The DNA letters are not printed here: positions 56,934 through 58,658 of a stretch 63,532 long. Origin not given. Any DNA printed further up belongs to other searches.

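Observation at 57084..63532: Divergent sigma-54 activator and an array of uncharacterised small membrane, lipoprotein and soluble proteins ending in an AAA+ ATPase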

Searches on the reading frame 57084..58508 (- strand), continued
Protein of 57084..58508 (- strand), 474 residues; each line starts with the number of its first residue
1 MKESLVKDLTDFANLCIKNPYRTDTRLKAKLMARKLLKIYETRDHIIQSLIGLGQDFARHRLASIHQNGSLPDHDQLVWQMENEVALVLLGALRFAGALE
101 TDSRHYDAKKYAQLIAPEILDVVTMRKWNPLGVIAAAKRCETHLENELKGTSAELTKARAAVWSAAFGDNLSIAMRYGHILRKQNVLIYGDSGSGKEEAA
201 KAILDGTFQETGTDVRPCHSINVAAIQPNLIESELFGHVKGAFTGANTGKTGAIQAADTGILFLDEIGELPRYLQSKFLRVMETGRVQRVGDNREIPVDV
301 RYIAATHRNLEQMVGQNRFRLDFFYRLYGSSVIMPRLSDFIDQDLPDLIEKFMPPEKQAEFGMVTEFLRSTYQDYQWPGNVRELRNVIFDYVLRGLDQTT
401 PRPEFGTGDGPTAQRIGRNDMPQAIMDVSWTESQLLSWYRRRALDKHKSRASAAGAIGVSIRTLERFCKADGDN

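Call 63: predict_structure(alignment_id=A2)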
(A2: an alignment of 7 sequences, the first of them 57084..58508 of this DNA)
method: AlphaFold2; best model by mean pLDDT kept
length: 474 residues; sequences in the alignment: 7
mean_pLDDT: 80.6   pTM: 0.77
mean pLDDT of the five models: 80.6, 79.9, 78.9, 76.6, 60.9
residues with pLDDT >= 90: 160; 70-90: 223; 50-70: 70; < 50: 21
segments of 3 or more residues with pLDDT < 50: 403-420
pLDDT, mean of each block of 10 residues (from residue 1): 87 95 89 94 93 94 75 78 93 87 65 89 90 91 88 91 92 87 88 83 87 77 87 87 65 92 93 90 90 89 90 82 85 82 80 78 79 56 71 63 43 36 56 70 76 69 78 53
secondary structure, 60 per line:
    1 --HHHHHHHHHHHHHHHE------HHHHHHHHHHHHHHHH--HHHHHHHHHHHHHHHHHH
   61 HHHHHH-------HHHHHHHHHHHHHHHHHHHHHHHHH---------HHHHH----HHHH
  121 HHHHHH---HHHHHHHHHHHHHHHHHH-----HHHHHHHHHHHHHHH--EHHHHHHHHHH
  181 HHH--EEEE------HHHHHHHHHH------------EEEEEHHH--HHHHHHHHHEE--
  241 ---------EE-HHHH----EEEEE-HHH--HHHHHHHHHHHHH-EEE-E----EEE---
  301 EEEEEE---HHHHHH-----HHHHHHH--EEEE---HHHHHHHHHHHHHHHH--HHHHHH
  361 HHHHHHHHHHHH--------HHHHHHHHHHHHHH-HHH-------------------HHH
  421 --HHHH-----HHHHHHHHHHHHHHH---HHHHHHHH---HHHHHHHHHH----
elements in order: H3-17 H25-40 H43-66 H74-98 H108-112 H117-126 H130-147 H153-167 H171-183 E186-189 H196-205 E218-222 H228-236 H253-256 E261-265 H272-284 E286-288 E295-297 E301-306 H310-315 H321-327 E330-333 H337-352 H355-372 H381-394 H423-426 H432-446 H450-457 H461-470

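Call 66: search_protein_families(library=pfam, proteins=[L010:5809-6852:-, L010:6864-7217:-, L010:7295-7786:-, L010:7790-8329:-, L010:1018-1779:-, L010:2294-2494:-, L010:2737-2982:-, L010:4935-5387:+, L009:20-781:-], max_evalue=0.05)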
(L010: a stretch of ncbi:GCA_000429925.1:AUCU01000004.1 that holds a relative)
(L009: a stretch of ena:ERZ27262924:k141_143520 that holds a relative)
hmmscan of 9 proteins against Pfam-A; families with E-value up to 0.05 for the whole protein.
L010:5809-6852:- (347 aa): 16 families
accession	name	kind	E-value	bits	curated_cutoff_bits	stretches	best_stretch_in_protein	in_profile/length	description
PF00004.35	AAA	-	1.9e-28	100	21.2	1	97-220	3-129/131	ATPase family associated with various cellular activities (AAA)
PF17862.7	AAA_lid_3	-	4.1e-09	36.3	27.2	1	245-290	1-44/45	AAA+ lid domain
PF13173.12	AAA_14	-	0.0002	21.8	27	1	95-162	5-74/129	AAA domain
PF13401.12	AAA_22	-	0.00074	20.3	27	1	97-126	10-42/130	AAA domain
PF20720.3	nSTAND3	-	0.00078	19.6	27.2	1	98-159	23-74/155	Novel STAND NTPase 3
PF07728.20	AAA_5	-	0.00091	19.7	22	1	98-161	5-77/139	AAA domain (dynein-related subfamily)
PF13191.12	AAA_16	-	0.0022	19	32.6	1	98-128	30-63/167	AAA ATPase domain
PF05496.18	RuvB_N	-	0.0022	18.2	27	1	96-160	37-94/159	Holliday junction DNA helicase RuvB P-loop domain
PF01057.23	Parvo_NS1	-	0.0023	17.4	20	1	90-117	111-138/271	Parvovirus non-structural protein NS1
PF13521.12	AAA_28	-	0.0057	17.3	27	1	95-121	2-28/164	AAA domain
PF07724.20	AAA_2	-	0.0059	17.1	27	1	93-162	4-87/166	AAA domain (Cdc48 subfamily)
PF00910.28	RNA_helicase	-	0.0073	17.2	21.5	1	96-131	2-34/105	RNA helicase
PF06309.17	Torsin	-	0.0082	16.7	27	1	93-127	54-88/127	Torsin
PF13207.12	AAA_17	-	0.01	16.5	27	0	98-121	1-24/136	AAA domain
PF01695.23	IstB_IS21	-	0.017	15.1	24.1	1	93-128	93-128/238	IstB-like ATP binding protein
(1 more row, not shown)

L010:6864-7217:- (117 aa): 0 families

L010:7295-7786:- (163 aa): 0 families

L010:7790-8329:- (179 aa): 0 families

L010:1018-1779:- (253 aa): 0 families

L010:2294-2494:- (66 aa): 0 families

L010:2737-2982:- (81 aa): 0 families

L010:4935-5387:+ (150 aa): 1 family
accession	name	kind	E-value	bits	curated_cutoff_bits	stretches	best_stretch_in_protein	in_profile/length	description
PF16083.10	Phage_holin_3_3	-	0.048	14.2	28.4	0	18-54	40-76/78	LydA holin phage, holin superfamily III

L009:20-781:- (253 aa): 0 families

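Call 67: search_solved_structures(query=L010:5809-6852:-, max_evalue=1e-10)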
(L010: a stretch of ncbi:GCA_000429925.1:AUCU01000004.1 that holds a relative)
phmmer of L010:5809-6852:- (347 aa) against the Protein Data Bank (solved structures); distinct sequences matched with E-value up to 1e-10: 260 (the best 60 are shown).
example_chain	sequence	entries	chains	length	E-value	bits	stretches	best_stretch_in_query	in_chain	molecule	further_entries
7wub_D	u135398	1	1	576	1.6e-41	145.9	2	94-280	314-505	Transitional endoplasmic reticulum ATPase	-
7wub_C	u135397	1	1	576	1.7e-41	145.8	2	94-280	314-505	Transitional endoplasmic reticulum ATPase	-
6mck_A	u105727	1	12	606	2e-41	145.6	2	94-280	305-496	Transitional endoplasmic reticulum ATPase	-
5vc7_A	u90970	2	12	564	4e-41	144.6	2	97-299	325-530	VCP-like ATPase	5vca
7rlj_A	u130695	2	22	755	4.4e-41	144.5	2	94-280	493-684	Transitional endoplasmic reticulum ATPase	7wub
9m4n_A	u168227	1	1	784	4.5e-41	144.5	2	83-286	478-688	Cell division control protein 48 homolog A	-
8yka_A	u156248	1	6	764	4.5e-41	144.4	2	94-280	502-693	Transitional endoplasmic reticulum ATPase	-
7rlb_A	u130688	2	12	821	4.9e-41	144.3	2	94-280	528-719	Transitional endoplasmic reticulum ATPase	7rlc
9m3v_A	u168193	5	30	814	5.1e-41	144.3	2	83-286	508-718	Cell division control protein 48 homolog A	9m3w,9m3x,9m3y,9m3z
7y4w_A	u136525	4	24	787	5.1e-41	144.3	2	94-280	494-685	Transitional endoplasmic reticulum ATPase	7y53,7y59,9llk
7bp8_A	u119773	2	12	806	5.4e-41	144.2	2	94-280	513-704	Transitional endoplasmic reticulum ATPase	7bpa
5c19_A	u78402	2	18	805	5.4e-41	144.2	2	94-280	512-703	Transitional endoplasmic reticulum ATPase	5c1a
7bp9_A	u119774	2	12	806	5.4e-41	144.2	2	94-280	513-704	Transitional endoplasmic reticulum ATPase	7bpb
10qq_A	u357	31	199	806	5.4e-41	144.2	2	94-280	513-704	Transitional endoplasmic reticulum ATPase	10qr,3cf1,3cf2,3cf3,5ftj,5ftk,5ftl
7k57_A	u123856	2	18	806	5.4e-41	144.2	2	94-280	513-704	Transitional endoplasmic reticulum ATPase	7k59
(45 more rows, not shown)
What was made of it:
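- Closest known: IetAS. Same: It has a single classic-clade AAA module (calls 66, 67).
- The ATPase belongs to the classic unfoldase clade (call 67).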

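Call 72: fold_search(model_id=the predicted structure, library=pdb)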
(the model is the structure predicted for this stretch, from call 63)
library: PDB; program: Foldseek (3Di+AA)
matches with E <= 10: 939; with E <= 0.001: 282
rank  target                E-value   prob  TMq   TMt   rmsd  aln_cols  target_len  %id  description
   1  5m7o_B                1.7e-14  1.00  0.41  0.45  23.2       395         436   25  Crystal structure of NtrX from Brucella abortus processed with the CrystalDirect automated mounting and cryo-cooling t (released 2017-01-25)
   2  5m7n_A                1.2e-13  1.00  0.42  0.45  20.4       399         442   25  Crystal structure of NtrX from Brucella abortus in complex with ATP processed with the CrystalDirect automated mountin (released 2017-01-25)
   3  5m7n_B                1.5e-13  1.00  0.43  0.47  25.2       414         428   24  Crystal structure of NtrX from Brucella abortus in complex with ATP processed with the CrystalDirect automated mountin (released 2017-01-25)
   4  5m7p_A                1.8e-13  1.00  0.43  0.46  20.2       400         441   25  Crystal structure of NtrX from Brucella abortus in complex with ADP processed with the CrystalDirect automated mountin (released 2017-01-25)
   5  5m7o_A                3.1e-13  1.00  0.42  0.44  20.5       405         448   25  Crystal structure of NtrX from Brucella abortus processed with the CrystalDirect automated mounting and cryo-cooling t (released 2017-01-25)
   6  5m7p_B                5.5e-13  1.00  0.42  0.45  22.8       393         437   24  Crystal structure of NtrX from Brucella abortus in complex with ADP processed with the CrystalDirect automated mountin (released 2017-01-25)
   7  1ojl_A                1.1e-12  1.00  0.39  0.62  21.9       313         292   35  Crystal structure of a sigma54-activator suggests the mechanism for the conformational switch necessary for sigma54 bi (released 2005-05-19)
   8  1ojl_D                1.1e-12  1.00  0.39  0.61  25.4       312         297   35  Crystal structure of a sigma54-activator suggests the mechanism for the conformational switch necessary for sigma54 bi (released 2005-05-19)
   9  6iy8_B                1.2e-12  1.00  0.43  0.44  22.9       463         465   25  DmpR-phenol complex of Pseudomonas putida (released 2020-06-10)
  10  6iy8_C                1.4e-12  1.00  0.43  0.43  22.8       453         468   24  DmpR-phenol complex of Pseudomonas putida (released 2020-06-10)
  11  8p53_D                1.9e-12  1.00  0.44  0.55   9.8       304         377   31  Cryo-EM structure of the c-di-GMP-free FleQ-FleN master regulator complex of P. aeruginosa (released 2023-12-13)
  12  1ny5_B                2.0e-12  1.00  0.40  0.48  10.7       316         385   31  Crystal structure of sigm54 activator (AAA+ ATPase) in the inactive state (released 2003-11-11)
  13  1ny5_A                2.1e-12  1.00  0.41  0.50   9.9       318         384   31  Crystal structure of sigm54 activator (AAA+ ATPase) in the inactive state (released 2003-11-11)
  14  6iy8_A                2.9e-12  1.00  0.42  0.42  23.2       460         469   24  DmpR-phenol complex of Pseudomonas putida (released 2020-06-10)
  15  8p53_C                3.1e-12  1.00  0.46  0.57   8.2       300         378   32  Cryo-EM structure of the c-di-GMP-free FleQ-FleN master regulator complex of P. aeruginosa (released 2023-12-13)
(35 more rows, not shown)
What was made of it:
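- On Bacterial enhancer-binding proteins (sigma-54 activators): Foldseek gives TM 0.7-0.8 to FleQ, NtrC1 and PspF cores (call 72).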

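Call 84: search_dna_similar(query=L010:5809-6852:-, collection=plasmids, mode=protein, max_evalue=1e-40, max_rows=25)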
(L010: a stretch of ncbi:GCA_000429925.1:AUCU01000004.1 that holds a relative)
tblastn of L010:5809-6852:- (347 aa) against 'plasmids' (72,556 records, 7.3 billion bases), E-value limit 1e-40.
Records with a match: 13; places in all: 13; records where one place covers at least 80% of the query: 6.
Best place of each record, by identity: 60-80% 1; <60% 12.
By first word of the organism name: Nostoc 2; Streptomyces 1; Lactobacillus 1; Synechococcus 1; Bacillus 1; Moraxella 1; Planktothrix 1; Paraburkholderia 1; Ralstonia 1; Comamonas 1; and 2 more.
By predicted mobility (MOB-suite, as given by PLSDB): non-mobilizable 8; mobilizable 3; conjugative 2.
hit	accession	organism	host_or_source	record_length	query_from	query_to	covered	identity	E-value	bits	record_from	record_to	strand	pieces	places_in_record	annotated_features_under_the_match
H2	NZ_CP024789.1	Nostoc flagelliforme CCNUN1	cell culture,desert soil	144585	32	343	90%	63.1%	1e-129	416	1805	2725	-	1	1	ATP-binding protein | hypothetical protein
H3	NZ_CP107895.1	Streptomyces sp. NBC_00467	-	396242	47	305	75%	49.4%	2e-72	251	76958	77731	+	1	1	ATP-binding protein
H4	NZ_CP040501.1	Lactobacillus paragasseri JV-V03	Homo sapiens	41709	39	304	77%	47.6%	4e-75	258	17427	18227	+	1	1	ATP-binding protein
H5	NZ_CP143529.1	Synechococcus elongatus PCC 11801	Pure axenic culture,Powai Lake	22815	24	328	88%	38.0%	1e-57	208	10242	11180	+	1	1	ATP-binding protein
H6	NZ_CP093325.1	Bacillus sp. N5-665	whole organism,peat soil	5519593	26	309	82%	40.3%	4e-58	209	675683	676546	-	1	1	none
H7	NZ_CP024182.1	Moraxella osloensis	Homo sapiens,single cell,skin swab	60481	22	301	81%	39.6%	3e-58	210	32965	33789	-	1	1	ATP-binding protein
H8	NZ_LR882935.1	Planktothrix agardhii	-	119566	47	347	87%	35.4%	2e-48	182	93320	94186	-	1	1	ATP-binding protein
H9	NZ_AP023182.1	Paraburkholderia sp. PGU19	Physopelta gutta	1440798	1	247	71%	43.1%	1e-59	214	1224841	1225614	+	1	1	record has no annotation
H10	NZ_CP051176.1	Ralstonia solanacearum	Whole organism,tomato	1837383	35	304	78%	38.5%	7e-45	171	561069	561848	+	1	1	none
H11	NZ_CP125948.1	Comamonas resistens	activated sludge,single strain culture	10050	33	301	78%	38.0%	6e-46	174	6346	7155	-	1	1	ATP-binding protein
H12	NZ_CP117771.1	Nostoc sp. UHCC 0926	whole organism,lichen surface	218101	4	312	89%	30.7%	8e-43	165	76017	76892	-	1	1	ATP-binding protein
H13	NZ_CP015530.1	Rhodococcus sp. WB1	soil,PCBs contaminated soil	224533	20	279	75%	35.4%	1e-41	162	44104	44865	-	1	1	AAA family ATPase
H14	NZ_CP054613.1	Paenibacillus cellulosilyticus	cell culture,soil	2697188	47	295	72%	36.5%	5e-43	166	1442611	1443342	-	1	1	none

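Call 85: get_annotated_region(hit=H4, flank=5000)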
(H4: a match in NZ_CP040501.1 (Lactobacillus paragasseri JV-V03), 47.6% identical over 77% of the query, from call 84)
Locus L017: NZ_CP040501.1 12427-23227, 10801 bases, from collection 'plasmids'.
description: Lactobacillus paragasseri JV-V03 plasmid unnamed1, complete sequence
organism: Lactobacillus paragasseri JV-V03 (NCBI taxid 525326)
taxonomy: Bacteria; Bacillota; Bacilli; Lactobacillales; Lactobacillaceae; Lactobacillus; Lactobacillus paragasseri; Lactobacillus paragasseri JV-V03
host: -; source: Homo sapiens; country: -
typing (MOB-suite, as given by PLSDB): mobilizable; replicon rep_cluster_707; relaxase MOBQ
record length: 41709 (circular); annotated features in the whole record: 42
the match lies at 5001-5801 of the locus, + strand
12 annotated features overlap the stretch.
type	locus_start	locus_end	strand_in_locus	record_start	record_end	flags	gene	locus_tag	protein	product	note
CDS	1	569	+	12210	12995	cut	-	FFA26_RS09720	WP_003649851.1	hypothetical protein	-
CDS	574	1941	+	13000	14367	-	-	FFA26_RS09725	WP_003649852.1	hypothetical protein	-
CDS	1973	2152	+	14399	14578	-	-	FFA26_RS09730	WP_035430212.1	hypothetical protein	-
CDS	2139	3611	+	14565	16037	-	-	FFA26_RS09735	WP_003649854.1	AMP-binding protein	-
CDS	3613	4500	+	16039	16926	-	-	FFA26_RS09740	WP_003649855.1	alpha/beta fold hydrolase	-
CDS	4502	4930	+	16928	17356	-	-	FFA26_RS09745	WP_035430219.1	TipAS antibiotic-recognition domain-containing protein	-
CDS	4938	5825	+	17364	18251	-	-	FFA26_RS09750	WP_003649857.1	ATP-binding protein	-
CDS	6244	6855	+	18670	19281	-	-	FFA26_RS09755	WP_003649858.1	tyrosine-type recombinase/integrase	GO:0015074 - DNA integration [Evidence IEA]; GO:0006310 - DNA recombination [Evidence IEA]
CDS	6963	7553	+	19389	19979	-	-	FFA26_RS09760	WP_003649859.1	type IV toxin-antitoxin system AbiEi family antitoxin domain-containing protein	-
CDS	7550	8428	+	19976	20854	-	-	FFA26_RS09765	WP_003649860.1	nucleotidyl transferase AbiEii/AbiGii toxin family protein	-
CDS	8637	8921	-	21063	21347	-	-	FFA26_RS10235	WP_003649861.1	hypothetical protein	-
CDS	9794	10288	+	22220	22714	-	-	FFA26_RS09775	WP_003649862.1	hypothetical protein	-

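Call 86: get_annotated_region(hit=H3, flank=5000)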
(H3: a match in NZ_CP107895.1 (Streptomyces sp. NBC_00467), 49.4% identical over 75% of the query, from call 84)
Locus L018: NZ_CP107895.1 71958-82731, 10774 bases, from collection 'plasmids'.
description: Streptomyces sp. NBC_00467 plasmid unnamed1, complete sequence
organism: Streptomyces sp. NBC_00467 (NCBI taxid 2975752)
taxonomy: Bacteria; Actinomycetota; Actinomycetes; Kitasatosporales; Streptomycetaceae; Streptomyces; Streptomyces sp. NBC 00467
host: -; source: -; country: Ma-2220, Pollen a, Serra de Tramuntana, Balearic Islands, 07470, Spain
typing (MOB-suite, as given by PLSDB): non-mobilizable; replicon rep_cluster_1974
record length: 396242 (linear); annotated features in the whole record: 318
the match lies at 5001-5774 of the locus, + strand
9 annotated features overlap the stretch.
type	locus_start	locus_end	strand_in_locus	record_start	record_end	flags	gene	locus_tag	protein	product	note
CDS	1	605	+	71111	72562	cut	-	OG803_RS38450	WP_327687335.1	ATP-binding protein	-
CDS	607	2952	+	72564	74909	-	-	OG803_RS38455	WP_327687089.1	hypothetical protein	-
CDS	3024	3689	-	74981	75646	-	-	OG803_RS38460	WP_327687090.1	response regulator transcription factor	GO:0000160 - phosphorelay signal transduction system [Evidence IEA]; GO:0006355 - regulation of DNA-templated ...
CDS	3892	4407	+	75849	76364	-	-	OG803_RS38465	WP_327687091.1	hypothetical protein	-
CDS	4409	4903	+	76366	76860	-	-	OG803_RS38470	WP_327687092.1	hypothetical protein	-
CDS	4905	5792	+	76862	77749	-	-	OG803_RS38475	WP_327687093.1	ATP-binding protein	-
CDS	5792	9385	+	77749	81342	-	-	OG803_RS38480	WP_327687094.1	CHAT domain-containing protein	-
CDS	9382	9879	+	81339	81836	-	-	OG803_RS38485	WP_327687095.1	hypothetical protein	-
CDS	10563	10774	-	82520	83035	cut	-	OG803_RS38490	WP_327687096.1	Shedu anti-phage system protein SduA domain-containing protein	-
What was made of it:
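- Closest known: IetAS. Different: The Streptomyces version pairs the ATPase with a CHAT protein instead (call 86).
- The cassette travels on plasmids and pairs with a CHAT protein beside Shedu (call 86).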

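Call 87: get_annotated_region(hit=H11, flank=5000)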
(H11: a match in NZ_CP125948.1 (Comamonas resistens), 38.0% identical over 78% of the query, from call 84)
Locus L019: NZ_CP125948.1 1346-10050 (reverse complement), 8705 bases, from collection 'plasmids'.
description: Comamonas resistens strain ZM22 plasmid pZM22-1, complete sequence
organism: Comamonas resistens (NCBI taxid 3046670)
taxonomy: Bacteria; Pseudomonadota; Betaproteobacteria; Burkholderiales; Comamonadaceae; Comamonas; Comamonas resistens
host: -; source: activated sludge,single strain culture; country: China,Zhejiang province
typing (MOB-suite, as given by PLSDB): non-mobilizable
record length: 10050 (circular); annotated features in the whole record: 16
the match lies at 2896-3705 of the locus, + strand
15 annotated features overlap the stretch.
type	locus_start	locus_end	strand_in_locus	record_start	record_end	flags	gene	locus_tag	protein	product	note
CDS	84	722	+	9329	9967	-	parA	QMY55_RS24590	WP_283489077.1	ParA family partition ATPase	-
CDS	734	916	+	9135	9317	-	-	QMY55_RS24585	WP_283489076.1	hypothetical protein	-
CDS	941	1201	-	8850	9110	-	-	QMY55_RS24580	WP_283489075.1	type II toxin-antitoxin system RelE/ParE family toxin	GO:0030541 - plasmid partitioning [Evidence IEA]; GO:0051290 - protein heterotetramerization [Evidence IEA]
CDS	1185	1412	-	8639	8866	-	-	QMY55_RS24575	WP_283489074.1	TraY domain-containing protein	-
CDS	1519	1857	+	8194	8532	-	-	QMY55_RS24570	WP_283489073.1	toxin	-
CDS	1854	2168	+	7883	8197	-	-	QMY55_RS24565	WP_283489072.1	transcriptional regulator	-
CDS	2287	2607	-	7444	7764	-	-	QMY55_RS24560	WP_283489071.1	addiction module antidote protein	-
CDS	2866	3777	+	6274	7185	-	-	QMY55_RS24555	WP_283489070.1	ATP-binding protein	-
CDS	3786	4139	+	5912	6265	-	-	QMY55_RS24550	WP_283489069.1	hypothetical protein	-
CDS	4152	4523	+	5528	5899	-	-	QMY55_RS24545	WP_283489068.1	hypothetical protein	-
CDS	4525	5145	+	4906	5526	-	-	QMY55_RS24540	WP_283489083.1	hypothetical protein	-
CDS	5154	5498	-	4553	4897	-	-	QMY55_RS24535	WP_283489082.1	hypothetical protein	-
CDS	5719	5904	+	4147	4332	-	-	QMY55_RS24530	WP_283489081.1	integrase core domain-containing protein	GO:0015074 - DNA integration [Evidence IEA]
CDS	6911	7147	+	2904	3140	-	-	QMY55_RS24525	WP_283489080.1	hypothetical protein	-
CDS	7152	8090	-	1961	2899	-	-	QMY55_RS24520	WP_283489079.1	DNA-binding protein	-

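Call 90: search_protein_families(library=padloc, proteins=[L010:5809-6852:-, L018:4905-5792:+, L010:7790-8329:-, L010:7295-7786:-, L010:6864-7217:-, L010:1018-1779:-, L010:4935-5387:+, L018:4409-4903:+], max_evalue=0.01)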
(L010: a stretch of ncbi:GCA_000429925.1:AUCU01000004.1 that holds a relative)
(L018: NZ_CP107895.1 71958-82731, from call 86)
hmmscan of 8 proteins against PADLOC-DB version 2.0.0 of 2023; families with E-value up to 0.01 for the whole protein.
L010:5809-6852:- (347 aa): 7 families
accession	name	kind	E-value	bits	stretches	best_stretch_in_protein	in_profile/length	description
PDLC02196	IetA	-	3.8e-31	106.8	1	37-304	74-329/374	-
PDLC04232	IetA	-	1.6e-25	88.3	1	25-280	56-302/330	-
PDLC02195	IetA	-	1.2e-19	68.9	1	96-293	141-339/395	-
PDLC04231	IetA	-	3e-18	64.6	1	50-230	82-254/262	-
PDLC00915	TRIP13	-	6.8e-11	40.1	1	95-302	66-297/302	TRIP13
PDLC00914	TRIP13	-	4.2e-09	34.3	1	97-247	76-242/302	TRIP13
PDLC03838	DolB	-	0.00035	17.9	1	93-126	167-200/375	-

L018:4905-5792:+ (295 aa): 7 families
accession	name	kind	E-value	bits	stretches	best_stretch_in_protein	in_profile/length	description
PDLC02196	IetA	-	2.2e-37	127.4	1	32-266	83-308/374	-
PDLC04232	IetA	-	2.4e-32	110.7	1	31-266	76-303/330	-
PDLC02195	IetA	-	1.9e-27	94.6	1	59-262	115-319/395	-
PDLC04231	IetA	-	4.9e-18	63.9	1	80-218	119-257/262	-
PDLC00914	TRIP13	-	4.9e-13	47.2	1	69-222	63-232/302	TRIP13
PDLC00915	TRIP13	-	6.5e-13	46.7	1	78-283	64-293/302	TRIP13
PDLC04140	mad8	-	0.0042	14.6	0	83-205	32-113/314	mads_8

L010:7790-8329:- (179 aa): 1 family
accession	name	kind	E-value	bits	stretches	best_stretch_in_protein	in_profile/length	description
PDLC01393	Cas7f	-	0.00099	16.5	1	65-138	212-286/313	CAS-I-F; effector_G7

L010:7295-7786:- (163 aa): 0 families

L010:6864-7217:- (117 aa): 0 families

L010:1018-1779:- (253 aa): 0 families

L010:4935-5387:+ (150 aa): 0 families

L018:4409-4903:+ (164 aa): 0 families
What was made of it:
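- The AAA+ is IetA-like (call 90).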
